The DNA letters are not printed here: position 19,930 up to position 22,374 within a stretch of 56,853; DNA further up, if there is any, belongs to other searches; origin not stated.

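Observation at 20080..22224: YwlE-like phosphatase, RpiB and serine hydroxymethyltransferase fused in one ORF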

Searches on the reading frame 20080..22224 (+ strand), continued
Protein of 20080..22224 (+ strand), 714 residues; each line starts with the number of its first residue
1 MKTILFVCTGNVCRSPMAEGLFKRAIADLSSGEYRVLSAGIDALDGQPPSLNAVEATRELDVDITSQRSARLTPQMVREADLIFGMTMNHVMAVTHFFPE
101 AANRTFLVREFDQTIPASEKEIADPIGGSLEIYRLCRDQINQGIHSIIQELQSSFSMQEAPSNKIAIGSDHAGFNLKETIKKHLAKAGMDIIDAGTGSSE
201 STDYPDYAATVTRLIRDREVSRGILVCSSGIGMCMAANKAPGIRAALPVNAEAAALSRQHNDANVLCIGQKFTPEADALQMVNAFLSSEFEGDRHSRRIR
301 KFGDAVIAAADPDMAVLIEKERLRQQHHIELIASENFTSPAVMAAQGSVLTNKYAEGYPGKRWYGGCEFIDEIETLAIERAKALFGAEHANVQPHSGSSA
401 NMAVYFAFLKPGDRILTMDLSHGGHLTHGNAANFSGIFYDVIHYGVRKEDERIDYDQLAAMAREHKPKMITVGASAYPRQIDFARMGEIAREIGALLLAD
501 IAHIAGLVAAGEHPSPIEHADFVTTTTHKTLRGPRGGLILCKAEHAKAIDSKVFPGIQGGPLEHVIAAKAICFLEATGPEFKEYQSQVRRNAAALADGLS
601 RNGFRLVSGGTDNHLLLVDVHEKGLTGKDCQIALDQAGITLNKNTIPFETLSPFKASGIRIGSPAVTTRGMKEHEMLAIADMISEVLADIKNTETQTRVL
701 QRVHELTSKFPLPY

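Call 21: search_protein_families(library=pfam, proteins=[P0121, P0123, P0234, P0122, P0124, P0127, P0142, P0134, P0145, P0200], max_evalue=0.00001)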
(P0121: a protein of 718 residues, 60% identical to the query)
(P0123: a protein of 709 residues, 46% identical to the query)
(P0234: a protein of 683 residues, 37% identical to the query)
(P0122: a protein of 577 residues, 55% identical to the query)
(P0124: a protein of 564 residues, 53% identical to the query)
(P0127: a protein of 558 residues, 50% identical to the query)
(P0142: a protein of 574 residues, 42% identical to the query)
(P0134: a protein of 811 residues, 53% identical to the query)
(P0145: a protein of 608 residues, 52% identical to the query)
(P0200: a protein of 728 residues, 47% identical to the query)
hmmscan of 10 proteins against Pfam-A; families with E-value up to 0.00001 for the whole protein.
P0121 (718 aa): 4 families
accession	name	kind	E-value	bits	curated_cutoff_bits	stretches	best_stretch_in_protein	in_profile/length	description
PF00464.25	SHMT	-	1.3e-168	561.2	27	1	303-678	2-399/399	Serine hydroxymethyltransferase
PF02502.23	LacAB_rpiB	-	1e-53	181.4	24.7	1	156-293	1-138/138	Ribose/Galactose Isomerase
PF01451.26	LMWPc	-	1.9e-18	67.5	23.2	1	1-129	14-143/144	Low molecular weight phosphotyrosine protein phosphatase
PF00155.27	Aminotran_1_2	-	3.2e-09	36.9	19.7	1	378-658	53-346/361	Aminotransferase class I and II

P0123 (709 aa): 3 families
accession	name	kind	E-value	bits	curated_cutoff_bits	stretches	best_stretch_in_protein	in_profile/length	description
PF00464.25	SHMT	-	3.9e-130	434.5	27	1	303-678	2-399/399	Serine hydroxymethyltransferase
PF02502.23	LacAB_rpiB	-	2.3e-54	183.6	24.7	1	152-289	2-138/138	Ribose/Galactose Isomerase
PF01451.26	LMWPc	-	1.2e-16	61.6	23.2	1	1-128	14-143/144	Low molecular weight phosphotyrosine protein phosphatase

P0234 (683 aa): 3 families
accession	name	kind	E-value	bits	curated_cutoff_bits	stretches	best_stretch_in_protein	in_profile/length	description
PF02502.23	LacAB_rpiB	-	4e-54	182.7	24.7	1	143-280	1-138/138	Ribose/Galactose Isomerase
PF00464.25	SHMT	-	1.1e-37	130.1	27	1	291-610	1-353/399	Serine hydroxymethyltransferase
PF01451.26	LMWPc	-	5.6e-21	75.7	23.2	1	1-127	14-143/144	Low molecular weight phosphotyrosine protein phosphatase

P0122 (577 aa): 6 families
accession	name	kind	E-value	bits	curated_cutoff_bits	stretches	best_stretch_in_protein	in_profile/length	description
PF00464.25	SHMT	-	2.8e-163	543.6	27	1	168-543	2-399/399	Serine hydroxymethyltransferase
PF02502.23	LacAB_rpiB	-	1.6e-42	145.2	24.7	1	17-156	1-138/138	Ribose/Galactose Isomerase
PF00155.27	Aminotran_1_2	-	2.3e-11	43.9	19.7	1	238-531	48-354/361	Aminotransferase class I and II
PF01212.27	Beta_elim_lyase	-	8.8e-09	35.5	27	1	237-465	37-271/288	Beta-eliminating lyase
PF00266.25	Aminotran_5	-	1e-06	28.4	21.5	0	257-410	71-222/371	Aminotransferase class-V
PF01041.23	DegT_DnrJ_EryC1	-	2.3e-06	27.5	19.8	1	252-390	43-175/360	DegT/DnrJ/EryC1/StrS aminotransferase family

P0124 (564 aa): 3 families
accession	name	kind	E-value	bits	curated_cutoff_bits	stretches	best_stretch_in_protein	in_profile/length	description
PF00464.25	SHMT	-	1.9e-150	501.4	27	1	160-534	3-399/399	Serine hydroxymethyltransferase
PF02502.23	LacAB_rpiB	-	2e-44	151.3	24.7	1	3-145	1-137/138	Ribose/Galactose Isomerase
PF00155.27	Aminotran_1_2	-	2.3e-06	27.5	19.7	1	239-524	64-356/361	Aminotransferase class I and II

P0127 (558 aa): 3 families
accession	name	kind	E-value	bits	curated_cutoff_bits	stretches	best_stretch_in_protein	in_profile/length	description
PF00464.25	SHMT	-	1e-126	423.2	27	1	154-526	2-397/399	Serine hydroxymethyltransferase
PF02502.23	LacAB_rpiB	-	2.2e-57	193.3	24.7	1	3-140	1-138/138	Ribose/Galactose Isomerase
PF00155.27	Aminotran_1_2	-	1.6e-09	37.9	19.7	1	204-454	32-299/361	Aminotransferase class I and II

P0142 (574 aa): 3 families
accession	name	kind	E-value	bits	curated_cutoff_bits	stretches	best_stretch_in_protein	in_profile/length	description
PF00464.25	SHMT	-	2.1e-124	415.6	27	1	166-540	3-399/399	Serine hydroxymethyltransferase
PF02502.23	LacAB_rpiB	-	7.9e-38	130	24.7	1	14-153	1-138/138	Ribose/Galactose Isomerase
PF00155.27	Aminotran_1_2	-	1.4e-08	34.8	19.7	1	205-503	28-335/361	Aminotransferase class I and II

P0134 (811 aa): 3 families
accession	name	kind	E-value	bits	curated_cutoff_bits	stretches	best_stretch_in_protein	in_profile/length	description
PF00464.25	SHMT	-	8.8e-150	499.2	27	1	403-779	1-399/399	Serine hydroxymethyltransferase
PF00186.24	DHFR_1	-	1.5e-44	151.9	25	1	3-163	2-159/159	Dihydrofolate reductase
PF02223.23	Thymidylate_kin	-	5.1e-33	114.7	27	1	201-386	1-185/185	Thymidylate kinase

P0145 (608 aa): 2 families
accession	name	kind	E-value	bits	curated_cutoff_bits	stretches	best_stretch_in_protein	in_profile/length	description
PF00464.25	SHMT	-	1.3e-155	518.4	27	1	182-575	1-399/399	Serine hydroxymethyltransferase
PF00186.24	DHFR_1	-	5.1e-49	166.5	25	1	4-152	2-143/159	Dihydrofolate reductase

P0200 (728 aa): 3 families
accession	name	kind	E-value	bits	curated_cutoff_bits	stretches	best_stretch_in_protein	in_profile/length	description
PF00464.25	SHMT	-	3.9e-112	375.2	27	1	320-696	2-399/399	Serine hydroxymethyltransferase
PF03308.22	MeaB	-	7.8e-73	245.3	23.1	1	18-263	2-256/273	Methylmalonyl Co-A mutase-associated GTPase MeaB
PF02492.25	cobW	-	1.8e-07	31.4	20.7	1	47-206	2-167/180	CobW/HypB/UreG, nucleotide-binding domain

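Call 25: find_encoding_contigs(protein=P0004, flank=5000, max_places=2)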
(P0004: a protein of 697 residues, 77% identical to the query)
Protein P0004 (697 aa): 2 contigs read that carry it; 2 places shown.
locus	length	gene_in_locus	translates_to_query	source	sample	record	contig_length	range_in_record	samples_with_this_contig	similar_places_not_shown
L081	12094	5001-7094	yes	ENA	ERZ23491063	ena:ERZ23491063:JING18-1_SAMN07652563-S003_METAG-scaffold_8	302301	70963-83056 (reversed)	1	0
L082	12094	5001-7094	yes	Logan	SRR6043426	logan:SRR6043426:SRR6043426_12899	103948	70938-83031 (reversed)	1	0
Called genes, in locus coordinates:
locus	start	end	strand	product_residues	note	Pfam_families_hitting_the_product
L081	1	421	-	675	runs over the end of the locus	PF00521:DNA_topoisoIV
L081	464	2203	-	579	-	PF02518:HATPase_c, PF00204:DNA_gyraseB, PF01751:Toprim, PF00986:DNA_gyraseB_C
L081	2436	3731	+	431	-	PF02844:GARS_N, PF02222:ATP-grasp (faint), PF01071:GARS_A, PF02843:GARS_C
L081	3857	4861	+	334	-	PF03572:Peptidase_S41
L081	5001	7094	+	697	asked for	PF01451:LMWPc, PF02502:LacAB_rpiB, PF00464:SHMT, PF00155:Aminotran_1_2, PF01212:Beta_elim_lyase, PF00266:Aminotran_5 (faint)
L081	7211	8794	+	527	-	PF07498:Rho_N, PF07497:Rho_RNA_bind, PF00006:ATP-synt_ab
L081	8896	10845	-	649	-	PF00122:E1-E2_ATPase, PF00702:Hydrolase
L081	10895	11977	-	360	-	PF01145:Band_7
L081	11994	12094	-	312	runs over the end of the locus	PF01145:Band_7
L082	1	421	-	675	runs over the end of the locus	PF00521:DNA_topoisoIV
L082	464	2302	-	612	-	PF02518:HATPase_c, PF00204:DNA_gyraseB, PF01751:Toprim, PF00986:DNA_gyraseB_C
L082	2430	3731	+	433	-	PF02844:GARS_N, PF02222:ATP-grasp (faint), PF01071:GARS_A, PF02843:GARS_C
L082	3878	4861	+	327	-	PF03572:Peptidase_S41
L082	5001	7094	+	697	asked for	PF01451:LMWPc, PF02502:LacAB_rpiB, PF00464:SHMT, PF00155:Aminotran_1_2, PF01212:Beta_elim_lyase, PF00266:Aminotran_5 (faint)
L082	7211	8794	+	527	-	PF07498:Rho_N, PF07497:Rho_RNA_bind, PF00006:ATP-synt_ab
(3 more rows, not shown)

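Call 26: find_encoding_contigs(protein=P0001, flank=5000, max_places=2)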
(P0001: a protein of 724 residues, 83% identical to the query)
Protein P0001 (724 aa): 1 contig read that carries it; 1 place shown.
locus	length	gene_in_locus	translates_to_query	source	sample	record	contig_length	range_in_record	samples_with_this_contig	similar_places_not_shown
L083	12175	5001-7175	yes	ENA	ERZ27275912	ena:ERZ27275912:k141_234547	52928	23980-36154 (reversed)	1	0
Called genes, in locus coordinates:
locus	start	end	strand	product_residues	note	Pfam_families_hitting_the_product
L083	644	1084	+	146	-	-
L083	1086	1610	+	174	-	-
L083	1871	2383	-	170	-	-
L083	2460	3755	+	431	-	PF02844:GARS_N, PF01071:GARS_A, PF02843:GARS_C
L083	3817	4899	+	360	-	PF03572:Peptidase_S41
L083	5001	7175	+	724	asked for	PF01451:LMWPc, PF02502:LacAB_rpiB, PF00464:SHMT, PF00155:Aminotran_1_2, PF01212:Beta_elim_lyase (weak)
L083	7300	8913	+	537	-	PF07498:Rho_N, PF07497:Rho_RNA_bind, PF00006:ATP-synt_ab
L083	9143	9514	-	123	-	PF00903:Glyoxalase, PF22677:Ble-like_N (weak), PF13669:Glyoxalase_4 (weak)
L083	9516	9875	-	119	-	-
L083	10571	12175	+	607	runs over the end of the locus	PF02518:HATPase_c (weak), PF00204:DNA_gyraseB, PF01751:Toprim, PF00986:DNA_gyraseB_C (weak)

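Call 48: predict_structure(alignment_id=A2)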
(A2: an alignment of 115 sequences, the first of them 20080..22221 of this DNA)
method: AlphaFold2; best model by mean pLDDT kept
length: 714 residues; sequences in the alignment: 115
mean_pLDDT: 81.3   pTM: 0.54
mean pLDDT of the five models: 81.3, 80.4, 80.1, 77.8, 76.8
residues with pLDDT >= 90: 332; 70-90: 228; 50-70: 76; < 50: 78
segments of 3 or more residues with pLDDT < 50: 154-161, 294-303, 325-336, 348-366, 421-433, 644-653, 712-714
pLDDT, mean of each block of 10 residues (from residue 1): 93 96 88 88 94 97 96 96 95 86 93 85 88 96 92 52 83 96 92 93 90 90 95 93 92 92 94 97 92 50 57 72 45 45 55 35 48 87 95 73 85 80 43 55 78 89 95 71 94 96 90 93 88 83 89 57 77 91 89 91 85 82 83 85 48 60 58 88 93 93 80 46
secondary structure, 60 per line:
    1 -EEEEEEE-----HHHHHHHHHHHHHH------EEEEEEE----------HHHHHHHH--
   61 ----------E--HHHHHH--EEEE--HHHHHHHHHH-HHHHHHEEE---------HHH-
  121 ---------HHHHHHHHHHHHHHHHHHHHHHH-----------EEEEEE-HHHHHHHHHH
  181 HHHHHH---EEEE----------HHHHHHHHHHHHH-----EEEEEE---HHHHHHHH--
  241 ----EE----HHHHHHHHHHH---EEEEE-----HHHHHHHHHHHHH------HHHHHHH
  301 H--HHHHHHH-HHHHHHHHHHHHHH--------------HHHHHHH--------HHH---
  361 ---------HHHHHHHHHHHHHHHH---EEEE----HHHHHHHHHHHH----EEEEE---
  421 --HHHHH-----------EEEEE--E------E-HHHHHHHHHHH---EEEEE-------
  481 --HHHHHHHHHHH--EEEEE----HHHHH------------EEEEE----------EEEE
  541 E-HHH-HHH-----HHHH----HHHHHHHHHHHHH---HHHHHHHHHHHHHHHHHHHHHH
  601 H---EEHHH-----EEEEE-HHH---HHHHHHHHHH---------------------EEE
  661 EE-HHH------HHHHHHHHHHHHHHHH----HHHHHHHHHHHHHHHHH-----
elements in order (helices of 4 or more, strands of 3 or more residues): E2-8 H14-27 E34-40 H51-58 H74-79 E82-85 H88-97 H99-104 E105-107 H130-152 E164-169 H171-186 E190-193 H204-216 E222-227 H231-238 H251-261 E265-269 H275-287 H294-301 H304-310 H312-325 H340-346 H370-385 E389-392 H397-408 E413-417 H423-427 E439-443 H455-465 E469-473 H483-493 E496-500 H505-509 E522-526 E537-541 H555-558 H563-575 H579-601 E615-619 H627-636 E658-662 H673-688 H693-709

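Call 50: list_cluster_members(proteins=[P0121, P0123, P0234, P0122, P0124, P0127, P0142])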
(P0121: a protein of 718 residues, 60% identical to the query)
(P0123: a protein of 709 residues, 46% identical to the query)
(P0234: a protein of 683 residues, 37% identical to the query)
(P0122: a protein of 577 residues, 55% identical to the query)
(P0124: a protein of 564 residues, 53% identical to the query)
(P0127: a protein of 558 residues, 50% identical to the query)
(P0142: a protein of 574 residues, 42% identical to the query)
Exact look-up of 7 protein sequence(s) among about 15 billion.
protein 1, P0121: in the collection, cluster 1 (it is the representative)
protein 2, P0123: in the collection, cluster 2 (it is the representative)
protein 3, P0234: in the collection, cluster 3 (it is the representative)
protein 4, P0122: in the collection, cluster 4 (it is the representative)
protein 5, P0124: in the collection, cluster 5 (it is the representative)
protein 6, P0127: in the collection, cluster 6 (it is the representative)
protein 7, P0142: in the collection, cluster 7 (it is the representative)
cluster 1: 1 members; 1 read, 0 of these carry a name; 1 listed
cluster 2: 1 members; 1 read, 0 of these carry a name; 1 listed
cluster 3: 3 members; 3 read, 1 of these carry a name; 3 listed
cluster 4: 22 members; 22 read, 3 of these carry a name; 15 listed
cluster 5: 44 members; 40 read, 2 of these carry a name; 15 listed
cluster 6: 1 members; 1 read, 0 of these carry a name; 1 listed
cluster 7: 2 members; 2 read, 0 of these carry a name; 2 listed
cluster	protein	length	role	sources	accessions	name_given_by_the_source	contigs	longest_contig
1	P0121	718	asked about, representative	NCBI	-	-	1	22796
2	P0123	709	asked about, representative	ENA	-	-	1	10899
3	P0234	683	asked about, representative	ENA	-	-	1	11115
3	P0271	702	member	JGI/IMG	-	RpiB/LacA/LacB family sugar-phosphate isomerase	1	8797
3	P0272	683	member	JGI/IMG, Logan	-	-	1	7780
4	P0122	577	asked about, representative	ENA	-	-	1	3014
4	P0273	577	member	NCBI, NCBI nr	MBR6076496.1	MAG: serine hydroxymethyltransferase [Victivallales bacterium] | serine hydroxymethyltransferase [Victivallales bacterium]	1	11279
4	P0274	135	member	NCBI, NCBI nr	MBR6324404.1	MAG: RpiB/LacA/LacB family sugar-phosphate isomerase, partial [Victivallales bacterium] | RpiB/LacA/LacB family sugar-phosphate isomerase [Victivallales bacterium]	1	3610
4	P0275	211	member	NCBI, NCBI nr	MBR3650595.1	MAG: serine hydroxymethyltransferase, partial [Victivallales bacterium] | serine hydroxymethyltransferase [Victivallales bacterium]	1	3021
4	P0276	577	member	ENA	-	-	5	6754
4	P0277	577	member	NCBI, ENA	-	-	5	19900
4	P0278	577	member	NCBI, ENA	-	-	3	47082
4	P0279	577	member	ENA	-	-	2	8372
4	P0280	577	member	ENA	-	-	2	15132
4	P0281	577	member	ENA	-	-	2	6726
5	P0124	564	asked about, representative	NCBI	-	-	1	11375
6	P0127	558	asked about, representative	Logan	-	-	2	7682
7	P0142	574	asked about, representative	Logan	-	-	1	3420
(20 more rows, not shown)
